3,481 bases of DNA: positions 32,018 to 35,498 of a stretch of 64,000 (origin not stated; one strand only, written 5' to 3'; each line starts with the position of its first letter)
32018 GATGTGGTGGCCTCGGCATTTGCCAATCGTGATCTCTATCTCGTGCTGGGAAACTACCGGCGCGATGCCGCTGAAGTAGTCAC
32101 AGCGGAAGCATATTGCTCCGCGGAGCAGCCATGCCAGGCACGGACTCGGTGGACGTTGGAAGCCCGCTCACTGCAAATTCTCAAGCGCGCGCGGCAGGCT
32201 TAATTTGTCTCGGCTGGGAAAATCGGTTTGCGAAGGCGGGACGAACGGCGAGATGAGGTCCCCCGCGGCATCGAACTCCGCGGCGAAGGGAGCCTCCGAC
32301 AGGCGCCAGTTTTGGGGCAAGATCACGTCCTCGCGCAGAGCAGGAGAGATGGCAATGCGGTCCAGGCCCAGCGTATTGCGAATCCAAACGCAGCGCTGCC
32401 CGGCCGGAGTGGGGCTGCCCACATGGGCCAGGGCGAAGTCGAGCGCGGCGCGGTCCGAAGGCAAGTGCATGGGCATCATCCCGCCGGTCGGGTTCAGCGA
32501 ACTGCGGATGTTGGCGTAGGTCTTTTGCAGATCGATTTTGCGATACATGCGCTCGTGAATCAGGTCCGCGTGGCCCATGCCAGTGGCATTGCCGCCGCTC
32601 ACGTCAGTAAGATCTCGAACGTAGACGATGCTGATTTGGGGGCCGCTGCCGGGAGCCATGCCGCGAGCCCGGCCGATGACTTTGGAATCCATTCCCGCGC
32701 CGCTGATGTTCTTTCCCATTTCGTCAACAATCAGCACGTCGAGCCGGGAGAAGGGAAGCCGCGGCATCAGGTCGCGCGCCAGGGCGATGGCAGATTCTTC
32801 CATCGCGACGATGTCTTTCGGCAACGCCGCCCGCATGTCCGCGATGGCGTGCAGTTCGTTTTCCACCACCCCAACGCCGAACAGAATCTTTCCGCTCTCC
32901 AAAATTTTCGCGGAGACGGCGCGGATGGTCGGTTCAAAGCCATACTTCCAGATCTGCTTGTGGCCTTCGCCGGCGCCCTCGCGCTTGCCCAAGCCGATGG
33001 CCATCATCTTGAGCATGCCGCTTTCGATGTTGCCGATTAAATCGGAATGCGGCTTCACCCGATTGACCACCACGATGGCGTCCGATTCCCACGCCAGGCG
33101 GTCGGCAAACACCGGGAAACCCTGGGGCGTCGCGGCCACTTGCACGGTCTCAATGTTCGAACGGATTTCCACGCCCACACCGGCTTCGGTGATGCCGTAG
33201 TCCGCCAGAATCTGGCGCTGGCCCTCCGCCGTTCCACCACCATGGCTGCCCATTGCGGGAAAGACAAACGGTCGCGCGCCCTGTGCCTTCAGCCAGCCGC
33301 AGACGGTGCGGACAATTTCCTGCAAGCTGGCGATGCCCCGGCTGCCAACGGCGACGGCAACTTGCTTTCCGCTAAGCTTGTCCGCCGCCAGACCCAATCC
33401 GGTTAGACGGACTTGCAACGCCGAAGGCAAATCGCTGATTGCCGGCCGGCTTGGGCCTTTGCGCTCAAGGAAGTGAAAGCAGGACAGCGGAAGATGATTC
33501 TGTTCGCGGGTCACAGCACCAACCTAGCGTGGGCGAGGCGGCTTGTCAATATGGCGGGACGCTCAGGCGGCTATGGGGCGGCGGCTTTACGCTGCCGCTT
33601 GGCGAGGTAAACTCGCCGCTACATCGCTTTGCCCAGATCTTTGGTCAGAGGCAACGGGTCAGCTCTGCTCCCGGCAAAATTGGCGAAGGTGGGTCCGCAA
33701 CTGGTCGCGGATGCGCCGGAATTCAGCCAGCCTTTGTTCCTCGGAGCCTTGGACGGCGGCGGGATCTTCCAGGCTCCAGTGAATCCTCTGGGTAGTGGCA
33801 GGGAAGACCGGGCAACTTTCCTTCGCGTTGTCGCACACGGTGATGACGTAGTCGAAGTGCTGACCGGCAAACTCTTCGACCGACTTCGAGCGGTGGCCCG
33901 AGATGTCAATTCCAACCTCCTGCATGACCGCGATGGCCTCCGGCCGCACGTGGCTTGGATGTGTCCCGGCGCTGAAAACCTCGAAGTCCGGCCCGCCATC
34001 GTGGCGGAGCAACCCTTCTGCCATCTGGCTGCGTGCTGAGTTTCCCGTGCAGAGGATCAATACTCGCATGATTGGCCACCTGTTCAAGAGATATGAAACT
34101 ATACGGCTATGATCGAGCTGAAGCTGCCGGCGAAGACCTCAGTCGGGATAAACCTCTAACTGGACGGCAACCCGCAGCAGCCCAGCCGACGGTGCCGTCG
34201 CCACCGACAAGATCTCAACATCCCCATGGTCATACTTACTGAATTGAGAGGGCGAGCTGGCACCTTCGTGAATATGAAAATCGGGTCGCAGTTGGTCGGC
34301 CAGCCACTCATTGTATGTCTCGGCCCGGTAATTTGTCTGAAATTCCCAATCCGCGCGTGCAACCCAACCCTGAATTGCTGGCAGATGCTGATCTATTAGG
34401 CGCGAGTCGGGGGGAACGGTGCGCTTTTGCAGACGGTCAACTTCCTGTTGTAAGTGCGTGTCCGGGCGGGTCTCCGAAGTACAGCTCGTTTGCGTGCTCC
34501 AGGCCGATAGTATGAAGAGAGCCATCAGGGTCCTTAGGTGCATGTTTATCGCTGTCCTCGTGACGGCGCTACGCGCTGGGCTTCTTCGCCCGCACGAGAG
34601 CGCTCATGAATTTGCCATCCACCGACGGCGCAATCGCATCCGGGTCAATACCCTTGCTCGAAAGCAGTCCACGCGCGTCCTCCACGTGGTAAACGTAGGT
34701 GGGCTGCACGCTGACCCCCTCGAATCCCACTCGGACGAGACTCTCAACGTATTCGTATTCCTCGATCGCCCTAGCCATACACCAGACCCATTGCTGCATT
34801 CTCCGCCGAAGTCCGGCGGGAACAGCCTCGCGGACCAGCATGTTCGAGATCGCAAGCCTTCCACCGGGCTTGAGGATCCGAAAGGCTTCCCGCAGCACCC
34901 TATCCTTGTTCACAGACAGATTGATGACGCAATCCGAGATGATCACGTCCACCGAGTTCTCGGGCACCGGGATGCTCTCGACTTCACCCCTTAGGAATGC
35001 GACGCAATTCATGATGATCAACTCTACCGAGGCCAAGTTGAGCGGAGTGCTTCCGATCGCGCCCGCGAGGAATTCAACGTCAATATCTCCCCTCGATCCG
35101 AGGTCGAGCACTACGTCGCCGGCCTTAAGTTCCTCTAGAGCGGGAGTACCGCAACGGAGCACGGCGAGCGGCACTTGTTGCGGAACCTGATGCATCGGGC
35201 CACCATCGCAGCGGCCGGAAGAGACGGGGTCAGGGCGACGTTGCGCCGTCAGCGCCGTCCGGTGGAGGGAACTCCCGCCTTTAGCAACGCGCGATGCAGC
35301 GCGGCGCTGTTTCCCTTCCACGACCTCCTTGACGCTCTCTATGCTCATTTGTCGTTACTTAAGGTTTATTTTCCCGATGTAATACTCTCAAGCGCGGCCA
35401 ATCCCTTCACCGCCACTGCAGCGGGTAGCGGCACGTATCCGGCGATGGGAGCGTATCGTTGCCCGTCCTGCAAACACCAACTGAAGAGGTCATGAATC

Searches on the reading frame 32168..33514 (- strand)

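Call 7: search_protein_families(library=pfam, proteins=[window:32168-33514:-], max_evalue=0.001)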
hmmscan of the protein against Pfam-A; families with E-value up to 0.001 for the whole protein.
window:32168-33514:- (448 aa): 2 families
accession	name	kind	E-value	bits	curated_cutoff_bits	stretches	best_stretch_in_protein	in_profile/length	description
PF04015.17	DUF362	-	4.8e-05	23.9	24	1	65-240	20-164/200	Domain of unknown function (DUF362)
PF09861.14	Lar_N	-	0.00016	21.4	23.3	1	63-185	69-192/204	Lactate racemase N-terminal domain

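Call 83: search_protein_families(library=ncbifam, proteins=[window:32168-33514:-], max_evalue=0.01)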
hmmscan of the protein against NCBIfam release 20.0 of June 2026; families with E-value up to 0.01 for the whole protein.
window:32168-33514:- (448 aa): 3 families
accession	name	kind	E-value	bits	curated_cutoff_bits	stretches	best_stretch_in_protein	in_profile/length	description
NF052515.1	NPN_iso_grp_22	equivalog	3.2e-133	444.5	400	1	22-396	13-388/392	nickel pincer cofactor-dependent isomerase, group 22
NF052593.1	NPN_racem_MAR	equivalog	0.00052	18.7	500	1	84-225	97-242/415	nickel-dependent malate racemase, LarAH6 family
NF052595.1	NPN_LarAH5_MAR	equivalog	0.0031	16.5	462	1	49-189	57-199/415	nickel-dependent malate racemase, LarAH5 family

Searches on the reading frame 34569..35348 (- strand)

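Call 7: search_protein_families(library=pfam, proteins=[window:34569-35348:-], max_evalue=0.001)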
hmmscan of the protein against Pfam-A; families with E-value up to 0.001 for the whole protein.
window:34569-35348:- (259 aa): 8 families
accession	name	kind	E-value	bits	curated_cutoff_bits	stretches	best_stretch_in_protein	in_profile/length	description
PF13847.12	Methyltransf_31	-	2.6e-14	53.5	27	1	116-196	56-133/145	Methyltransferase domain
PF08241.18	Methyltransf_11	-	2.9e-11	44.3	21.2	1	113-167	43-95/95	Methyltransferase domain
PF13649.12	Methyltransf_25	-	2.7e-07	31.6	27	1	116-163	48-97/97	Methyltransferase domain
PF01209.24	Ubie_methyltran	-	1.3e-06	28.4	20.1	1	115-169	99-153/233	ubiE/COQ5 methyltransferase family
PF05148.21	Methyltransf_8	-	2.3e-06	28.1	27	1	71-173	67-162/219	Hypothetical methyltransferase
PF13489.12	Methyltransf_23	-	4.5e-06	26.9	27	1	70-192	16-137/164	Methyltransferase domain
PF20922.3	Anamorsin_N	-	3e-05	24.2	27.1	1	126-174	45-94/163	Anamorsin, N-terminal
PF08242.18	Methyltransf_12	-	0.00087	20.4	30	0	119-165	51-98/98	Methyltransferase domain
